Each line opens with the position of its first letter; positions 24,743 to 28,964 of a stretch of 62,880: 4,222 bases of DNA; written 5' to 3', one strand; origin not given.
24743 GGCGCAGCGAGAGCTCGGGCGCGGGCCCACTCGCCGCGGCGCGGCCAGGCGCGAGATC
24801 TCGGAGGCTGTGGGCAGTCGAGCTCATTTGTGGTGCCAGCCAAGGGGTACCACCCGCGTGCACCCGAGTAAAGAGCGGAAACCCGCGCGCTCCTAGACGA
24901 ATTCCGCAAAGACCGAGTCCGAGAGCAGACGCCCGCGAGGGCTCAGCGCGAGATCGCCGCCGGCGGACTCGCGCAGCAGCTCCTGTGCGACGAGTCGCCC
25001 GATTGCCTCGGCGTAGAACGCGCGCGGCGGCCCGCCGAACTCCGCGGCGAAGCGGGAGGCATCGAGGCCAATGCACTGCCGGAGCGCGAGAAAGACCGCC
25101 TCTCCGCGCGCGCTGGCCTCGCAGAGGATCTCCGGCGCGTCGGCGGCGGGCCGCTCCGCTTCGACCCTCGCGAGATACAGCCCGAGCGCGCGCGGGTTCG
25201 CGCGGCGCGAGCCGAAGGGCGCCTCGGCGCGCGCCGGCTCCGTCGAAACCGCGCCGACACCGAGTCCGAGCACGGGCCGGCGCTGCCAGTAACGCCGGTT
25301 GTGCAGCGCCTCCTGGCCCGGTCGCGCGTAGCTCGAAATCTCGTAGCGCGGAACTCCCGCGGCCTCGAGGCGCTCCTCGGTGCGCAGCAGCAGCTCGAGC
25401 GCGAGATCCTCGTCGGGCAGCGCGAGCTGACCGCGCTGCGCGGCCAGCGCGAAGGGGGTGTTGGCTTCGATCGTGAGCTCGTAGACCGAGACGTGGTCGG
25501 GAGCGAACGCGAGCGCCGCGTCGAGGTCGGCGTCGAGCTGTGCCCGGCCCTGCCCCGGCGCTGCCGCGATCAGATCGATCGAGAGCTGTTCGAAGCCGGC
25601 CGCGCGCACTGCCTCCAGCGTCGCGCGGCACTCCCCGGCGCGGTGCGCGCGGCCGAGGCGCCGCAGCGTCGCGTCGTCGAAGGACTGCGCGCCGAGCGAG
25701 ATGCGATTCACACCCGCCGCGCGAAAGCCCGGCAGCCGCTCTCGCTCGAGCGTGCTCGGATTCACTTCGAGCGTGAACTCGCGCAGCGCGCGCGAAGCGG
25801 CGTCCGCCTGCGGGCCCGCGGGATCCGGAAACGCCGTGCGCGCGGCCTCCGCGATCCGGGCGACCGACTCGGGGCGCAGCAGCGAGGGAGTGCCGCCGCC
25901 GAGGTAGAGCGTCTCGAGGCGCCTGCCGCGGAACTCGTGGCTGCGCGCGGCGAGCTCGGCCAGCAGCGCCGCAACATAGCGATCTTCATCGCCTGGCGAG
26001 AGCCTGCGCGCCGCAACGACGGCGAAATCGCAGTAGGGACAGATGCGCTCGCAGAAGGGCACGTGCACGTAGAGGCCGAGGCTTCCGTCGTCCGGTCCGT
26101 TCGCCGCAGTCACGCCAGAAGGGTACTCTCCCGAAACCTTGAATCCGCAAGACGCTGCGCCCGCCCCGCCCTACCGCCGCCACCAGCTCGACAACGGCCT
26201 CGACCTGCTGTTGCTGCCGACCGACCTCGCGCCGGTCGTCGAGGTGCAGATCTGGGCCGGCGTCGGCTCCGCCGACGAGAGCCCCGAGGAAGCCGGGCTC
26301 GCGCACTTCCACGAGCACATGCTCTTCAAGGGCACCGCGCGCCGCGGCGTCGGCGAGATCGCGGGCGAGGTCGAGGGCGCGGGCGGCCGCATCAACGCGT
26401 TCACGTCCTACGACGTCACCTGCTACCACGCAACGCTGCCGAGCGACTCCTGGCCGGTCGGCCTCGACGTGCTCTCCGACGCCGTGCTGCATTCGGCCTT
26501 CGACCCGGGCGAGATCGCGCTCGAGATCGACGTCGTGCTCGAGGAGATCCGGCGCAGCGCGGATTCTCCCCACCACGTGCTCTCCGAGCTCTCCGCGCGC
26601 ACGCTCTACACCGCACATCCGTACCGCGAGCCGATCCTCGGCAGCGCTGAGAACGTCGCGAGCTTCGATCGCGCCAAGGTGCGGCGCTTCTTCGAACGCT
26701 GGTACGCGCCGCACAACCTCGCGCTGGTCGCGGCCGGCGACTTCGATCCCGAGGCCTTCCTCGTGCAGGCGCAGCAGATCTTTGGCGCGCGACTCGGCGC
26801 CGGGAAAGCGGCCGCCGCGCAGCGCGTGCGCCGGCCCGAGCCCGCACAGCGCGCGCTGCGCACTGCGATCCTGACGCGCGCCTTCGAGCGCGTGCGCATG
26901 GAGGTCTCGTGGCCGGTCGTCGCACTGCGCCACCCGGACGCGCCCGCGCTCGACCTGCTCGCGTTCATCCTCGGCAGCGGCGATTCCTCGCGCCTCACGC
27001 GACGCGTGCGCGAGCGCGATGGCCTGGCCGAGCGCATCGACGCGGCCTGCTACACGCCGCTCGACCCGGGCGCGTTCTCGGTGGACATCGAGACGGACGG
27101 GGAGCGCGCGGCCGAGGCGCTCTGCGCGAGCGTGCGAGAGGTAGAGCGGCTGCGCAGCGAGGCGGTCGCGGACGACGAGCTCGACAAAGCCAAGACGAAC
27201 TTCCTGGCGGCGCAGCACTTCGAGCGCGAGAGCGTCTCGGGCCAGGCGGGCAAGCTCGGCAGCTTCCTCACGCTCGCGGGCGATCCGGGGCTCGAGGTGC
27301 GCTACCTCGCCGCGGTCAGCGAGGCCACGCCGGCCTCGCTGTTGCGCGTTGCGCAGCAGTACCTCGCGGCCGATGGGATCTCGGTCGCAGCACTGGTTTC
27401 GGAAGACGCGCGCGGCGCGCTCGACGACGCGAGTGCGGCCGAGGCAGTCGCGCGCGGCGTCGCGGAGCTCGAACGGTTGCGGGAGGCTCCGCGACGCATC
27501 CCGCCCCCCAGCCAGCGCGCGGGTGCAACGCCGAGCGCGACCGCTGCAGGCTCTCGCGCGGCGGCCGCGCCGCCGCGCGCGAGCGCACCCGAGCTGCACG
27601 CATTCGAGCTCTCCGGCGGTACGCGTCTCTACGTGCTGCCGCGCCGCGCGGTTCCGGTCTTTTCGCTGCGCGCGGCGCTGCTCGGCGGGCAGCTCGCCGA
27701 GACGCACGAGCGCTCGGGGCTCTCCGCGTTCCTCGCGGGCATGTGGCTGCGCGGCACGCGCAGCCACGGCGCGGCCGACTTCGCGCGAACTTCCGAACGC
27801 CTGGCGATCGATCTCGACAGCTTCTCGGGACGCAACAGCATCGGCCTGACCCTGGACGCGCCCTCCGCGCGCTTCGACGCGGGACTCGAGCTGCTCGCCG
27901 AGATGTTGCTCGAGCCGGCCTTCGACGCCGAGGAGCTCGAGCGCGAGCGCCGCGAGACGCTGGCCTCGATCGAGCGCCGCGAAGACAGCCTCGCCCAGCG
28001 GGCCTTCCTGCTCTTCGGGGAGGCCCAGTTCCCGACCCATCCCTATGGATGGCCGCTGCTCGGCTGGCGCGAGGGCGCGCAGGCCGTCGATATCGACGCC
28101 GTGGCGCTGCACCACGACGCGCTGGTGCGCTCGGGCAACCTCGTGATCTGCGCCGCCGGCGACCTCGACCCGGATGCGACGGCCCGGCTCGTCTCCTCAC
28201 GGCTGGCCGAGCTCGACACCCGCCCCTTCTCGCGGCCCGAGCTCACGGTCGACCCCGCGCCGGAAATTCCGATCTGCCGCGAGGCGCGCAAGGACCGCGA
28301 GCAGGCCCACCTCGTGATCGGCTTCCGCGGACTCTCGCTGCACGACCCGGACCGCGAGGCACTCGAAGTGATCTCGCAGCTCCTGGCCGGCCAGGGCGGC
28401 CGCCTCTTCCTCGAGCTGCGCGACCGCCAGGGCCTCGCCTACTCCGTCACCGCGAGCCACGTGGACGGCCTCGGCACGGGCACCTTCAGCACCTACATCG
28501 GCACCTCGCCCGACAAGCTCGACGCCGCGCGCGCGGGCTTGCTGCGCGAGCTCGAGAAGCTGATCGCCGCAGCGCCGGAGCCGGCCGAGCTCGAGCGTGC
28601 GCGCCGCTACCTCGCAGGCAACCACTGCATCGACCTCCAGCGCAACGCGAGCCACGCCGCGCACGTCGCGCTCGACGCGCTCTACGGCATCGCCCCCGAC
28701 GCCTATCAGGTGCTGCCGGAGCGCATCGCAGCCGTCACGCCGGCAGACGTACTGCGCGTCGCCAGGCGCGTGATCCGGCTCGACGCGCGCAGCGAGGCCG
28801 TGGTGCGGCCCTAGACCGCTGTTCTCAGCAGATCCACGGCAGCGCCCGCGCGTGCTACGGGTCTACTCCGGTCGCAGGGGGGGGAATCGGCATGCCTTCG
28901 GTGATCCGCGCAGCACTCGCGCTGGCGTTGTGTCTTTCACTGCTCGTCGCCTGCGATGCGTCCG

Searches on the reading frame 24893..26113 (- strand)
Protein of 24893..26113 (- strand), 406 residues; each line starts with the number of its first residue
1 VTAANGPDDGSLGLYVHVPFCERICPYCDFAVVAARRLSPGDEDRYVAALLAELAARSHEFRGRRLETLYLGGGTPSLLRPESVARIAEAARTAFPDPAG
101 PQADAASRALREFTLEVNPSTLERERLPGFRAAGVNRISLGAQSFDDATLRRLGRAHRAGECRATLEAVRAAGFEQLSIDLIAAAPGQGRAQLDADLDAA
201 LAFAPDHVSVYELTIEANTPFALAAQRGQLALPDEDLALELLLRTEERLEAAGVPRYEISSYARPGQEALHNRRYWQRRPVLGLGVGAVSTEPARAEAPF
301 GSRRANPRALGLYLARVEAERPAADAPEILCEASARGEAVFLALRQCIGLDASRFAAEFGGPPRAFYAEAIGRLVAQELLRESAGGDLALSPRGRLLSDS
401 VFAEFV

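Call 79: search_protein_families(library=pfam, proteins=[window:24893-26113:-], max_evalue=0.00001)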
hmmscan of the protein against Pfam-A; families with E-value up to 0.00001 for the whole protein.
window:24893-26113:- (406 aa): 2 families
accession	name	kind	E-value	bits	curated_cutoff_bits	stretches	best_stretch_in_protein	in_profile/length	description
PF04055.27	Radical_SAM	-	1.2e-21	78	29.5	1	15-198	1-164/166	Radical SAM superfamily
PF06969.22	HemN_C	-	1.9e-09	37.9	24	1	338-397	9-67/67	HemN C-terminal domain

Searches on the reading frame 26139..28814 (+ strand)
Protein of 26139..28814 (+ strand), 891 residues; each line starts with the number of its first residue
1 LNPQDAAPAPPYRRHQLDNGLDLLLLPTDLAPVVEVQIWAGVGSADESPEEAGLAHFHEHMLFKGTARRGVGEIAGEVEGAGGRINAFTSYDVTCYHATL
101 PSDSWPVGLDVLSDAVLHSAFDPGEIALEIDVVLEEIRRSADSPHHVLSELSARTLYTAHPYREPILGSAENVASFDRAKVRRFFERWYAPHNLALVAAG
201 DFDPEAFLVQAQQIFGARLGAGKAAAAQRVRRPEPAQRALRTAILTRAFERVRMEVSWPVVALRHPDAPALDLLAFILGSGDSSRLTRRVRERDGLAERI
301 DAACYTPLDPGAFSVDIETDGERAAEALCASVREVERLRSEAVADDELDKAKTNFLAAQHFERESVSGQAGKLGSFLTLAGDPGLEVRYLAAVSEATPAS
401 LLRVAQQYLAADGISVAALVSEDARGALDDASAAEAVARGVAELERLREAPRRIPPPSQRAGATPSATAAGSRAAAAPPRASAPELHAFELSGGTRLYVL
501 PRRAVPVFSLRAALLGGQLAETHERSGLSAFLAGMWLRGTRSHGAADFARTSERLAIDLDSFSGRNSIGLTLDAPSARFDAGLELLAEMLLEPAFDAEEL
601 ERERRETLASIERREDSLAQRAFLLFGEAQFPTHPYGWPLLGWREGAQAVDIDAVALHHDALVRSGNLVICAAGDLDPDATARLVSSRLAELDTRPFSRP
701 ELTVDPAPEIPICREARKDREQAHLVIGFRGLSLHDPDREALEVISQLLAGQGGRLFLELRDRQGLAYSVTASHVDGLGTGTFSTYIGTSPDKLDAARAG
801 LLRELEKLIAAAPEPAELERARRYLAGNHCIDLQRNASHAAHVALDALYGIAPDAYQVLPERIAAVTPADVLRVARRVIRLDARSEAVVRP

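Call 79: search_protein_families(library=pfam, proteins=[window:26139-28814:+], max_evalue=0.00001)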
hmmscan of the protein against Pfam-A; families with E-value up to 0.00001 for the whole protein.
window:26139-28814:+ (891 aa): 2 families
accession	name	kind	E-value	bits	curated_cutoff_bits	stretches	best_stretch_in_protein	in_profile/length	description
PF05193.26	Peptidase_M16_C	-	1.6e-61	207.8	23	2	652-824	4-180/181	Peptidase M16 inactive domain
PF00675.25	Peptidase_M16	-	1e-43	149.3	22.3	2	31-168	10-147/149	Insulinase (Peptidase family M16)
